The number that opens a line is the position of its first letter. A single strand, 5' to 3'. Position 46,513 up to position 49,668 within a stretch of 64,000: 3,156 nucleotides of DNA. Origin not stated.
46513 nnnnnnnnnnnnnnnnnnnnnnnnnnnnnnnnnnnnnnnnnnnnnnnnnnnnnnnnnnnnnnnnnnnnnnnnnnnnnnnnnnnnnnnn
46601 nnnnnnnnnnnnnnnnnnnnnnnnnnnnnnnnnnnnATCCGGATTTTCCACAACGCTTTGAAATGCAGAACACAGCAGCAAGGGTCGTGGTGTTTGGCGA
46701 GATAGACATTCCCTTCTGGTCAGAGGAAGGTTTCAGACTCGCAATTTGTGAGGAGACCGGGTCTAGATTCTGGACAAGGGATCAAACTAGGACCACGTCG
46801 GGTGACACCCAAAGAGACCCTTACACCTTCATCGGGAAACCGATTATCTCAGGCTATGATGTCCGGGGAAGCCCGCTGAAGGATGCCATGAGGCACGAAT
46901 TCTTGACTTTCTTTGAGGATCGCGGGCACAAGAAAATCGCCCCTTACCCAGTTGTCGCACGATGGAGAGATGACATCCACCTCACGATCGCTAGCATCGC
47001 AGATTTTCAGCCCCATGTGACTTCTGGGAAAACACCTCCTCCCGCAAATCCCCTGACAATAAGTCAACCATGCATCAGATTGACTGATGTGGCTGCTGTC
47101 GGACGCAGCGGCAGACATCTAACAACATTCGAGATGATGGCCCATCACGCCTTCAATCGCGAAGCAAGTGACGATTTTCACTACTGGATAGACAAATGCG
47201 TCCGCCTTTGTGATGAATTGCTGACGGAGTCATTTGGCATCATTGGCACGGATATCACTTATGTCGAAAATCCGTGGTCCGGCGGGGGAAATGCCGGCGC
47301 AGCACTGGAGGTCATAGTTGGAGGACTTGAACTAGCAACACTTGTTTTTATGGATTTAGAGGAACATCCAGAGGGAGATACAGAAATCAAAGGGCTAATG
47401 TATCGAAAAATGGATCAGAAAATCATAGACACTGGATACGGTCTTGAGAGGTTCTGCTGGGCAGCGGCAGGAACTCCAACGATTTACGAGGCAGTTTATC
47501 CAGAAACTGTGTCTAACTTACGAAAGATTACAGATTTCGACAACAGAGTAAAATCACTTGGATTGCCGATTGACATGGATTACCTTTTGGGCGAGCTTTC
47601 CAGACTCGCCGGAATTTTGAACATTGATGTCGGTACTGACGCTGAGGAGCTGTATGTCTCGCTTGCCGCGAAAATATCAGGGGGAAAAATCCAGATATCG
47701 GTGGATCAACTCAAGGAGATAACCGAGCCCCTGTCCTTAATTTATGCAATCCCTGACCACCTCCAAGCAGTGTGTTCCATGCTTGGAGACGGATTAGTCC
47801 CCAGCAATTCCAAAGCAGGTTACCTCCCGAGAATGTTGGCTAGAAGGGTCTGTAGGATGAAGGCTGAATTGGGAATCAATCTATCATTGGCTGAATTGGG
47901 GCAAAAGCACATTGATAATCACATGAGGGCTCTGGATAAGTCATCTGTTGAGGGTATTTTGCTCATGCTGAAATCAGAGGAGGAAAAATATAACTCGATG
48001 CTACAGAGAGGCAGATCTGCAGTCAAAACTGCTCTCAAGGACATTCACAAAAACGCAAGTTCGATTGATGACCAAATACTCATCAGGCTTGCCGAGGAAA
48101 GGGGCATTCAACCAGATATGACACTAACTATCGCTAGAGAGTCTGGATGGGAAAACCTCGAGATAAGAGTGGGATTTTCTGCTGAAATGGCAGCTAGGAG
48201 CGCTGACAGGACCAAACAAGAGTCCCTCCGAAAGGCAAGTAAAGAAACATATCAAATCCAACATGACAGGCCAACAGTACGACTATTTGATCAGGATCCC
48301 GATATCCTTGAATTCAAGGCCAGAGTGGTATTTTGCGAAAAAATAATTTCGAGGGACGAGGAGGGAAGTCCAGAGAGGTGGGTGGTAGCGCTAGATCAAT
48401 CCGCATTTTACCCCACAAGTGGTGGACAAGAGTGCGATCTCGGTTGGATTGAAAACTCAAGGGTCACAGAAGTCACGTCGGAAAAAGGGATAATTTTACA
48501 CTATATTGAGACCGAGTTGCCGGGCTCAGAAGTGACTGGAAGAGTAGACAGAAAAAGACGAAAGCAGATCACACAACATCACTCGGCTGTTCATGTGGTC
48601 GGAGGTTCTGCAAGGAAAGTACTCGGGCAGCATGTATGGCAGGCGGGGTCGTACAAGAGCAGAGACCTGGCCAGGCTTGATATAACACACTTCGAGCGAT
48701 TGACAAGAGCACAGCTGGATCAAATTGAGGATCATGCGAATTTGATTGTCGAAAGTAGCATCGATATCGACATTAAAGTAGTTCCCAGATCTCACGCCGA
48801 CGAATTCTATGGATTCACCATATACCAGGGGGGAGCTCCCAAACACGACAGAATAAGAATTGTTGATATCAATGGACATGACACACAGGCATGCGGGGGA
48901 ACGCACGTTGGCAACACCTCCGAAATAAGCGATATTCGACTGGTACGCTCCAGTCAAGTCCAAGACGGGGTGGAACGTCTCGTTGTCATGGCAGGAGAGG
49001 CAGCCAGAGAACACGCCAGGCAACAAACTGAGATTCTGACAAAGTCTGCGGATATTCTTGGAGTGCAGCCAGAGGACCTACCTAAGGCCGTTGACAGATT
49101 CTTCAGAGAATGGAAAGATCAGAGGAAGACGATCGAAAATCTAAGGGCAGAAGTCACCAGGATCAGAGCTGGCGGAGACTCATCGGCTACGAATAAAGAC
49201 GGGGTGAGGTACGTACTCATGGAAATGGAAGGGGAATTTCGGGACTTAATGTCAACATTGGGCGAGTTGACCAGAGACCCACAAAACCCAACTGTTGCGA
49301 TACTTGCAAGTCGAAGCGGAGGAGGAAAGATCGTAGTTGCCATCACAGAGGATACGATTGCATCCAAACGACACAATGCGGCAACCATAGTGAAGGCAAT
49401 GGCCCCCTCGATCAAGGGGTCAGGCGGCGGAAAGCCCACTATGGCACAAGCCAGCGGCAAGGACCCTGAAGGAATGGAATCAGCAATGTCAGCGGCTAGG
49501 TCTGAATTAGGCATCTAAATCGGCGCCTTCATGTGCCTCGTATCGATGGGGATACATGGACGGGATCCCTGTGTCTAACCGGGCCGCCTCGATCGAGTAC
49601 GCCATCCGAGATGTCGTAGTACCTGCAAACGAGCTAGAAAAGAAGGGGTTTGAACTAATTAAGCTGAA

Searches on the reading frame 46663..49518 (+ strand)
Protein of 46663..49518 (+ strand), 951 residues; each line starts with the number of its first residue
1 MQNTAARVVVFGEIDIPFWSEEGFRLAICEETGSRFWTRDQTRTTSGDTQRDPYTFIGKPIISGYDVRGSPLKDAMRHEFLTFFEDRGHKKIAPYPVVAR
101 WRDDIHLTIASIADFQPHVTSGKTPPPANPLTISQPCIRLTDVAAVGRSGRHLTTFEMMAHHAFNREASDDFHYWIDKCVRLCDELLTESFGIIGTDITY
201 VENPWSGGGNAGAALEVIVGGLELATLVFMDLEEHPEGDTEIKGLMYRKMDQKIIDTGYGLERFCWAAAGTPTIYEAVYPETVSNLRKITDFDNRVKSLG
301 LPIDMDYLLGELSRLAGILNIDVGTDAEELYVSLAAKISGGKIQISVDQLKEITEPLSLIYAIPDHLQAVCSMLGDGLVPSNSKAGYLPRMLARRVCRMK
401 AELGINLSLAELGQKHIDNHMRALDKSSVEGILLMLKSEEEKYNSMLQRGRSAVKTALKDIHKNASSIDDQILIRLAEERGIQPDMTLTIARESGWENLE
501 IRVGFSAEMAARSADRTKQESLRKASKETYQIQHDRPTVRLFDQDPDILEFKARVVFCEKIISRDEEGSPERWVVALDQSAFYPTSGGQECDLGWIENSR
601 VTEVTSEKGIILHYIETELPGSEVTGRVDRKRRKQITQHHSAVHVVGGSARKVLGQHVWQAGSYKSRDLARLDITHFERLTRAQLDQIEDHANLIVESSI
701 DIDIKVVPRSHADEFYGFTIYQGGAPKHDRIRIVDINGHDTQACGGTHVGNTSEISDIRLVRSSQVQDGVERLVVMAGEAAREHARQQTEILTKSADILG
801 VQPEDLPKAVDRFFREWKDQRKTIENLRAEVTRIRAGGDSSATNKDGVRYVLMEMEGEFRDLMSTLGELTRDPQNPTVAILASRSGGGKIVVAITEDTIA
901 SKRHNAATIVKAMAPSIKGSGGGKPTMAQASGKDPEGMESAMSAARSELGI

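Call 37: search_protein_families(library=pfam, proteins=[window:46663-49518:+], max_evalue=0.001)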
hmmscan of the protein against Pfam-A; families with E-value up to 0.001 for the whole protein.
window:46663-49518:+ (951 aa): 3 families
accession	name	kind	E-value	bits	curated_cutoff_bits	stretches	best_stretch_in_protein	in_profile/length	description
PF01411.24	tRNA-synt_2c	-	1e-92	311.9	30.3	1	76-632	2-552/552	tRNA synthetases class II (A)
PF07973.19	tRNA_SAD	-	1.8e-12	47.5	24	1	731-773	1-43/44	Threonyl and Alanyl tRNA synthetase second additional domain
PF02272.25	DHHA1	-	1e-10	42.4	25.9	1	862-948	18-99/102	DHHA1 domain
